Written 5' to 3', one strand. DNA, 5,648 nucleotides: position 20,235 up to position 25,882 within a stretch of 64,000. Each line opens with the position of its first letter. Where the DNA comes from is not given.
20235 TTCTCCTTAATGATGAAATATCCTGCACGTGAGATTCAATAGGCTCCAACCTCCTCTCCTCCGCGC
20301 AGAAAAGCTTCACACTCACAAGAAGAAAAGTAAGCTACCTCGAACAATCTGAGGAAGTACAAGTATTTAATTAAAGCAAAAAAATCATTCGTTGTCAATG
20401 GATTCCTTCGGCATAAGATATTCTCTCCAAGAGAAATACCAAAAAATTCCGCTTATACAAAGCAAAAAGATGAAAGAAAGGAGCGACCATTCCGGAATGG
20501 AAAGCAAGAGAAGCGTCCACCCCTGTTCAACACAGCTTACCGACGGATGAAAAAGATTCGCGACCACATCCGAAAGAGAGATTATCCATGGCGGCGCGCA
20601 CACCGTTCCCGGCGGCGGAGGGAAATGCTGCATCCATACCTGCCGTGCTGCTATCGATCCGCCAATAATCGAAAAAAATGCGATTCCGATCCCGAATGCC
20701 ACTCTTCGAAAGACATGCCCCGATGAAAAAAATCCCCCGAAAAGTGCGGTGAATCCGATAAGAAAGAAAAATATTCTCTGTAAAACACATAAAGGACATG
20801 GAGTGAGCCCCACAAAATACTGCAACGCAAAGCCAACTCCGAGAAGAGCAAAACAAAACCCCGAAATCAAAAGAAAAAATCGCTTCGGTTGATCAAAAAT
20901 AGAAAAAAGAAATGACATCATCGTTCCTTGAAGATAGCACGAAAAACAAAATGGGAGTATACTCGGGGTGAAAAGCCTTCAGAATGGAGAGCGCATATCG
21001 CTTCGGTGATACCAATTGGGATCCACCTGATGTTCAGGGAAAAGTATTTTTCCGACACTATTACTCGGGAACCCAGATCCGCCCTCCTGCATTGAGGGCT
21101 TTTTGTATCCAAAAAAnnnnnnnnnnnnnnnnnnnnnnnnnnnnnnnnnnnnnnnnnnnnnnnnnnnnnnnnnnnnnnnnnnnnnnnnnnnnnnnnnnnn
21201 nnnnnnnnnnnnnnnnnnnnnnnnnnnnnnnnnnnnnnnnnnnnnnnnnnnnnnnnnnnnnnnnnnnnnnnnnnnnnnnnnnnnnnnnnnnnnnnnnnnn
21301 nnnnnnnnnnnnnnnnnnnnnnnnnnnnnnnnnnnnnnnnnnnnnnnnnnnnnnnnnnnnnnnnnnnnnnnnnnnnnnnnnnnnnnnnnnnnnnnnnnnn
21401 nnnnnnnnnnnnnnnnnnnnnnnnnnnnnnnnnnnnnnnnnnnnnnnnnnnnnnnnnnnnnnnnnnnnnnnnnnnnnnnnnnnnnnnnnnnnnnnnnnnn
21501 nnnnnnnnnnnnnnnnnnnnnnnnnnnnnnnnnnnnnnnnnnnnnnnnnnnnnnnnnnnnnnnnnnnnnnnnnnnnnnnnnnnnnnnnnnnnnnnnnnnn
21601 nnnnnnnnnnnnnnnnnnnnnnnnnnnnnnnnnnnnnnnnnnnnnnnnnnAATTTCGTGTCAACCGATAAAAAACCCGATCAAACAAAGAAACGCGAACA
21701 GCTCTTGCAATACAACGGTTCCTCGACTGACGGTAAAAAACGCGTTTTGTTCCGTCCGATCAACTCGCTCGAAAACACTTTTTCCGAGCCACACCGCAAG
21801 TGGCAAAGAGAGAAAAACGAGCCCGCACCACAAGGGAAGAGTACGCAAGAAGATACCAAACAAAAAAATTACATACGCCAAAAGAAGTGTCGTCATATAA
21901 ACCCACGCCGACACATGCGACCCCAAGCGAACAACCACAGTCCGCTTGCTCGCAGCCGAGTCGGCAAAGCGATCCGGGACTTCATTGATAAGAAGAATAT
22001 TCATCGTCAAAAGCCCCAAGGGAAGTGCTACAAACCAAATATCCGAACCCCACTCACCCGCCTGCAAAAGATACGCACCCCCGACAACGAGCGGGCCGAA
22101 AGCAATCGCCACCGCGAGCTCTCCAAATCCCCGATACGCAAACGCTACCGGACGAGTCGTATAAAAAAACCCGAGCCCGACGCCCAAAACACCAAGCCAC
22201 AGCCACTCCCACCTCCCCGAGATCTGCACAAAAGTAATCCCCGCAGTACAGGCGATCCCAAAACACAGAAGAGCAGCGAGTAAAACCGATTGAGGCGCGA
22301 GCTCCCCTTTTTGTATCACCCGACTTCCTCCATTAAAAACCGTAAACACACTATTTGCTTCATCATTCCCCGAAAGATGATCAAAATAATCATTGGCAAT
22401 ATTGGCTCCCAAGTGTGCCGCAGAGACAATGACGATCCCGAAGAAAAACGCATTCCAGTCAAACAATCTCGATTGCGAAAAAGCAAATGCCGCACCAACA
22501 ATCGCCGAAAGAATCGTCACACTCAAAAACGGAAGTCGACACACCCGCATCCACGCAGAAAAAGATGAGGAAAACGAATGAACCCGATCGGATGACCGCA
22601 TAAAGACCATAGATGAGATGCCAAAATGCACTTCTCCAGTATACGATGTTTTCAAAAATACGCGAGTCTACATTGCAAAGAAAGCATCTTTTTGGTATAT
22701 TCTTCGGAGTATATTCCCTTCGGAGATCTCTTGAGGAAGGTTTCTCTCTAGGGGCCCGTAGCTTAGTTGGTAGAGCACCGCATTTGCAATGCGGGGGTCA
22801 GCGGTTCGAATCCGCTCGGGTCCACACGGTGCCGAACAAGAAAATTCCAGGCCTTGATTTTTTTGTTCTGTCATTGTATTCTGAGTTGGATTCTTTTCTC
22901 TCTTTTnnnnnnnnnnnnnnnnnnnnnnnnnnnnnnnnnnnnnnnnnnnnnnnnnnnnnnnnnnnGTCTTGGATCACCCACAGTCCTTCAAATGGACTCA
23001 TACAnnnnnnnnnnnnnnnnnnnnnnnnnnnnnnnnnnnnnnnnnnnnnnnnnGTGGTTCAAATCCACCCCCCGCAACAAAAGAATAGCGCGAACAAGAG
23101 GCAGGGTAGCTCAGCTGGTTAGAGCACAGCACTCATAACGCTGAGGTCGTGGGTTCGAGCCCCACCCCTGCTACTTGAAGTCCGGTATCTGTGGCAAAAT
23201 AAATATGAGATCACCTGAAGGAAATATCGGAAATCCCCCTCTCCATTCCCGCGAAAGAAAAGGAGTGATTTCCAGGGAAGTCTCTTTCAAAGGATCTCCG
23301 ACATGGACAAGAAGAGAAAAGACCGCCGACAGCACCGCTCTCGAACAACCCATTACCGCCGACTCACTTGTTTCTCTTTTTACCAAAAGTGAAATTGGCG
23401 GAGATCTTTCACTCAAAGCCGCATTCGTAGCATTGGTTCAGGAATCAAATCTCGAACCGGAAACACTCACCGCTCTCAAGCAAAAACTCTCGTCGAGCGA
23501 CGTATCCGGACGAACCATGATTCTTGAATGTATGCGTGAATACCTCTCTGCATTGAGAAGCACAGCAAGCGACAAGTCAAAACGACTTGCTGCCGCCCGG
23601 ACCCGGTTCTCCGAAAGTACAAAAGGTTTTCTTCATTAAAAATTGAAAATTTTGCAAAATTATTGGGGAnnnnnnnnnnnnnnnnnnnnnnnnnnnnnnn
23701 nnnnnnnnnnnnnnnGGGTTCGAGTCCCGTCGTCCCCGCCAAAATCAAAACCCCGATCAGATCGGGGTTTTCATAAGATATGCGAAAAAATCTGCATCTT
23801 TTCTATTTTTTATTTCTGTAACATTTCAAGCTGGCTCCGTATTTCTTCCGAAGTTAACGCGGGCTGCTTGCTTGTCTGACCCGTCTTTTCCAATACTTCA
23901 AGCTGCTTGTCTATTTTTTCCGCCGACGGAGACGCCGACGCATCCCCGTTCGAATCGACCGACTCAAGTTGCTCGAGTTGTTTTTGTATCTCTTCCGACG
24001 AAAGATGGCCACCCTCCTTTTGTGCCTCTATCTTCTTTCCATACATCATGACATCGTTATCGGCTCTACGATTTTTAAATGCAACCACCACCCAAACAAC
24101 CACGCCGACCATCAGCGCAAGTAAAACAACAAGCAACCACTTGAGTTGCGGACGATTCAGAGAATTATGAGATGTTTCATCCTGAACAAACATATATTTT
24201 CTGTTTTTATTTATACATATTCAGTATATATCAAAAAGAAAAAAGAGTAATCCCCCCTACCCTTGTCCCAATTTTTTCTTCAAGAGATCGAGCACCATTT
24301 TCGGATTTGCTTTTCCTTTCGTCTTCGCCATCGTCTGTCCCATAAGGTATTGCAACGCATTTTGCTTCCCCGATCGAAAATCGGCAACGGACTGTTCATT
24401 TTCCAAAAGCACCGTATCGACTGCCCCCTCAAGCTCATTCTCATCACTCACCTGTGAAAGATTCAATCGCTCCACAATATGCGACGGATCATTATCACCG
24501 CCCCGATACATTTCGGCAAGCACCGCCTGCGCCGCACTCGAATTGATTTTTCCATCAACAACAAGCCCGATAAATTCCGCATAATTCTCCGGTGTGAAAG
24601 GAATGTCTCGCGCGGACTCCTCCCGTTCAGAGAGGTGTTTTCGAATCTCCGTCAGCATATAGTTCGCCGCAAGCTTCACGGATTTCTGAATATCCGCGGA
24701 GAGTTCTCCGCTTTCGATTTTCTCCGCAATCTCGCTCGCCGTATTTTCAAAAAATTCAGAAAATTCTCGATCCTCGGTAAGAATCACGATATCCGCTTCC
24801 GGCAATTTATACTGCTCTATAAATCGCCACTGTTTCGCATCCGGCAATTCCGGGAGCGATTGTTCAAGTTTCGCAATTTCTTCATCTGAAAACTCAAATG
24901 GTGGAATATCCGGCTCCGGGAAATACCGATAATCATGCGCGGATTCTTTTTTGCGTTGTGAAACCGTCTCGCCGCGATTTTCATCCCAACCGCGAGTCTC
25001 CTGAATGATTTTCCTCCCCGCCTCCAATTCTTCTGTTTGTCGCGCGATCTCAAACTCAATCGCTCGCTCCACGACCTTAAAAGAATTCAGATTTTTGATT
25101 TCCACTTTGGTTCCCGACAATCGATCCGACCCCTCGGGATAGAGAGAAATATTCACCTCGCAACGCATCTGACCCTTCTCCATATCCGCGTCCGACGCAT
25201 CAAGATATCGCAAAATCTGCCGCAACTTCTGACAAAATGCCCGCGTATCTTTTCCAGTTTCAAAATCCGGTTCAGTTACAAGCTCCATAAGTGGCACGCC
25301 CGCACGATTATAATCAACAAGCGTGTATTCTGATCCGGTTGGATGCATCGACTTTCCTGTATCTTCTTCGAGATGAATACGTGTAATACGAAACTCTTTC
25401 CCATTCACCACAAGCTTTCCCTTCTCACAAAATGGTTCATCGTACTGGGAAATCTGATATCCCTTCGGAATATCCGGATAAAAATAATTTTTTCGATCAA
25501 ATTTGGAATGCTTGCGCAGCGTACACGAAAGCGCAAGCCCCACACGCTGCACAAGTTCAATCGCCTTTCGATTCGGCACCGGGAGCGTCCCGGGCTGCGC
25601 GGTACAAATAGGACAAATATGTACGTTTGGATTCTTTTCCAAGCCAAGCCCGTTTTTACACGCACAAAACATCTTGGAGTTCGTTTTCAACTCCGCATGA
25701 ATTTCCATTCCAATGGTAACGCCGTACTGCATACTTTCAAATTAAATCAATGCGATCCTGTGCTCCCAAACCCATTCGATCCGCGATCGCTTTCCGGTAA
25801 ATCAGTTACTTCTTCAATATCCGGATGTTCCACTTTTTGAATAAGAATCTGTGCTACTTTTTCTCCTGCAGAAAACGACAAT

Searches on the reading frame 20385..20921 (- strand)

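Call 12: search_protein_families(library=pfam, proteins=[window:20385-20921:-], max_evalue=0.01)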
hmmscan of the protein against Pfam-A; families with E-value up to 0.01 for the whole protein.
window:20385-20921:- (178 aa): 1 family
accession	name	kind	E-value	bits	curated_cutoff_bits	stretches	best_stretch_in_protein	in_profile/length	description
PF02600.21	DsbB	-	4.9e-31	108.6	22.1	1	13-158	2-146/148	Disulfide bond formation protein DsbB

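Call 13: search_protein_families(library=ncbifam, proteins=[window:20385-20921:-], max_evalue=0.01)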
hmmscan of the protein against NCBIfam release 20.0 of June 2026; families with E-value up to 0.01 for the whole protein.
window:20385-20921:- (178 aa): 3 families
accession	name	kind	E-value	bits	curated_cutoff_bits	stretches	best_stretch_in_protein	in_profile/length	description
NF003354.0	PRK04388.1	equivalog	1.6e-19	70.4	168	1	16-154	12-155/172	disulfide bond formation protein B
NF002552.0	PRK02110.1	equivalog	5.5e-17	62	138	1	10-154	9-154/169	disulfide bond formation protein B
NF002485.0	PRK01749.1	equivalog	1.7e-14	54.1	157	1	8-159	7-160/177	disulfide bond formation protein DsbB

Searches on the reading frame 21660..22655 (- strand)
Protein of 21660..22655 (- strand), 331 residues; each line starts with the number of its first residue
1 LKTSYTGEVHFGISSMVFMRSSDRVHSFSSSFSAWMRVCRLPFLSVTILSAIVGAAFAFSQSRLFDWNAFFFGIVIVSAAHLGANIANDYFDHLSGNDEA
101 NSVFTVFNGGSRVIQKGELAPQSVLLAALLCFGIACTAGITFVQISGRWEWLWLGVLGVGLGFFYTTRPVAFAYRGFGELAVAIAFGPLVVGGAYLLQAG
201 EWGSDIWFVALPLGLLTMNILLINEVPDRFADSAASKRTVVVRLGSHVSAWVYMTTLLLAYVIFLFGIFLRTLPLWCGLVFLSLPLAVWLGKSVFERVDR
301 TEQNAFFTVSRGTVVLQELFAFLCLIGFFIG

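Call 12: search_protein_families(library=pfam, proteins=[window:21660-22655:-], max_evalue=0.01)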
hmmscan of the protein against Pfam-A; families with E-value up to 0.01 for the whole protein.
window:21660-22655:- (331 aa): 1 family
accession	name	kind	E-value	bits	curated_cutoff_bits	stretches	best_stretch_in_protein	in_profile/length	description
PF01040.23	UbiA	-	8.9e-31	107.5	34.2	1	50-307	4-244/250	UbiA prenyltransferase family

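Call 13: search_protein_families(library=ncbifam, proteins=[window:21660-22655:-], max_evalue=0.01)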
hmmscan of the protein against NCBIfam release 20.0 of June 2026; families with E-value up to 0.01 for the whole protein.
window:21660-22655:- (331 aa): 13 families
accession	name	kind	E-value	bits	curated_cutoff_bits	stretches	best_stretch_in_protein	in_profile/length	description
NF004751.0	PRK06080.1-3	equivalog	1.9e-48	165.6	264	1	29-329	7-294/296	1,4-dihydroxy-2-naphthoate polyprenyltransferase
NF004749.0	PRK06080.1-1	equivalog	8e-38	130.3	277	1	27-330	14-307/311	1,4-dihydroxy-2-naphthoate polyprenyltransferase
NF004750.0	PRK06080.1-2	equivalog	1e-35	123.5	346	1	30-322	4-296/301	1,4-dihydroxy-2-naphthoate polyprenyltransferase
TIGR00751.1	menA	equivalog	5.8e-34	117.8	102.15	1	45-302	6-262/284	1,4-dihydroxy-2-naphthoate octaprenyltransferase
TIGR02235.1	menA_cyano-plnt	equivalog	1.4e-33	116.4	225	1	35-302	2-259/285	2-carboxy-1,4-naphthoquinone phytyltransferase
NF004754.0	PRK06080.1-6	equivalog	9e-24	84.4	522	1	32-327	9-300/308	1,4-dihydroxy-2-naphthoate polyprenyltransferase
NF009926.0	PRK13387.1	equivalog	4.2e-23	81.9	316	1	31-330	2-313/317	1,4-dihydroxy-2-naphthoate polyprenyltransferase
NF004753.0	PRK06080.1-5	equivalog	1.5e-19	70.3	555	1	71-301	57-278/312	1,4-dihydroxy-2-naphthoate polyprenyltransferase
NF004752.0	PRK06080.1-4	subfamily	1.3e-17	64.5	289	1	47-318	18-288/300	1,4-dihydroxy-2-naphthoate polyprenyltransferase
NF004617.0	PRK05951.1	equivalog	2.5e-17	62.9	239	1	52-302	30-278/306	prenyltransferase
TIGR01476.1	chlor_syn_BchG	subfamily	1.8e-07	30.9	212.3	1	86-322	56-279/283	(bacterio)chlorophyll synthase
NF009523.0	PRK12884.1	equivalog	7.7e-07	28.6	269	1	34-270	6-225/279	prenyltransferase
NF005742.0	PRK07566.1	equivalog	2e-05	23.9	313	1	85-282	83-268/315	chlorophyll synthase ChlG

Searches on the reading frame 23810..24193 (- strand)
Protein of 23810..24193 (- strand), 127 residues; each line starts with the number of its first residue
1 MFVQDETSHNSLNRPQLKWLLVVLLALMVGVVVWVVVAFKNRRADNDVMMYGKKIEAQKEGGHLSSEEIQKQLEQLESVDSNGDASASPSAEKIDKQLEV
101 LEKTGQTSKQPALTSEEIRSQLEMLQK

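Call 42: search_protein_families(library=pfam, proteins=[window:23810-24193:-], max_evalue=0.01)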
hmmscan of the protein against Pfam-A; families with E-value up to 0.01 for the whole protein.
window:23810-24193:- (127 aa): 1 family
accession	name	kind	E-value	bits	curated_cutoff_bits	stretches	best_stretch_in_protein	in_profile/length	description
PF12685.13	SpoIIIAH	-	0.0011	19.4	30.6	1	20-108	4-76/191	SpoIIIAH-like protein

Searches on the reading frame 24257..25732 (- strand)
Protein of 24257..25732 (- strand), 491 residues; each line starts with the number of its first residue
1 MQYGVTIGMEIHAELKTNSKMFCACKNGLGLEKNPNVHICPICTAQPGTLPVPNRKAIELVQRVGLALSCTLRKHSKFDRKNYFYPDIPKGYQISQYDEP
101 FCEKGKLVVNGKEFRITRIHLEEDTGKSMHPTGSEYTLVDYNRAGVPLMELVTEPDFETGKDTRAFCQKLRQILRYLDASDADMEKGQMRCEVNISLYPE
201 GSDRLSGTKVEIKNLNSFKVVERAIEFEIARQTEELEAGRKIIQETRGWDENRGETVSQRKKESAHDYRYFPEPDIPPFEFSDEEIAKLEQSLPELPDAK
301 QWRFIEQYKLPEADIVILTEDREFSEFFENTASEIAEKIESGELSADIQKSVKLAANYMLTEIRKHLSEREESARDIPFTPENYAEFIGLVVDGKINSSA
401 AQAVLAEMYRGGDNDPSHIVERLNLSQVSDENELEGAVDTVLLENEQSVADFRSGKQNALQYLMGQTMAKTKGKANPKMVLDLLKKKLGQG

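Call 95: search_protein_families(library=pfam, proteins=[window:24257-25732:-], max_evalue=0.00001)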
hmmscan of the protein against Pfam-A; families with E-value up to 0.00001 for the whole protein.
window:24257-25732:- (491 aa): 2 families
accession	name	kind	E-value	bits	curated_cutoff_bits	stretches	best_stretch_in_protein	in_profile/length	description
PF02934.20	GatB_N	-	5.2e-114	380.5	23.4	1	5-286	1-276/277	GatB/GatE catalytic domain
PF02637.23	GatB_Yqey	-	1.1e-41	142.6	27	1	350-488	11-148/148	GatB domain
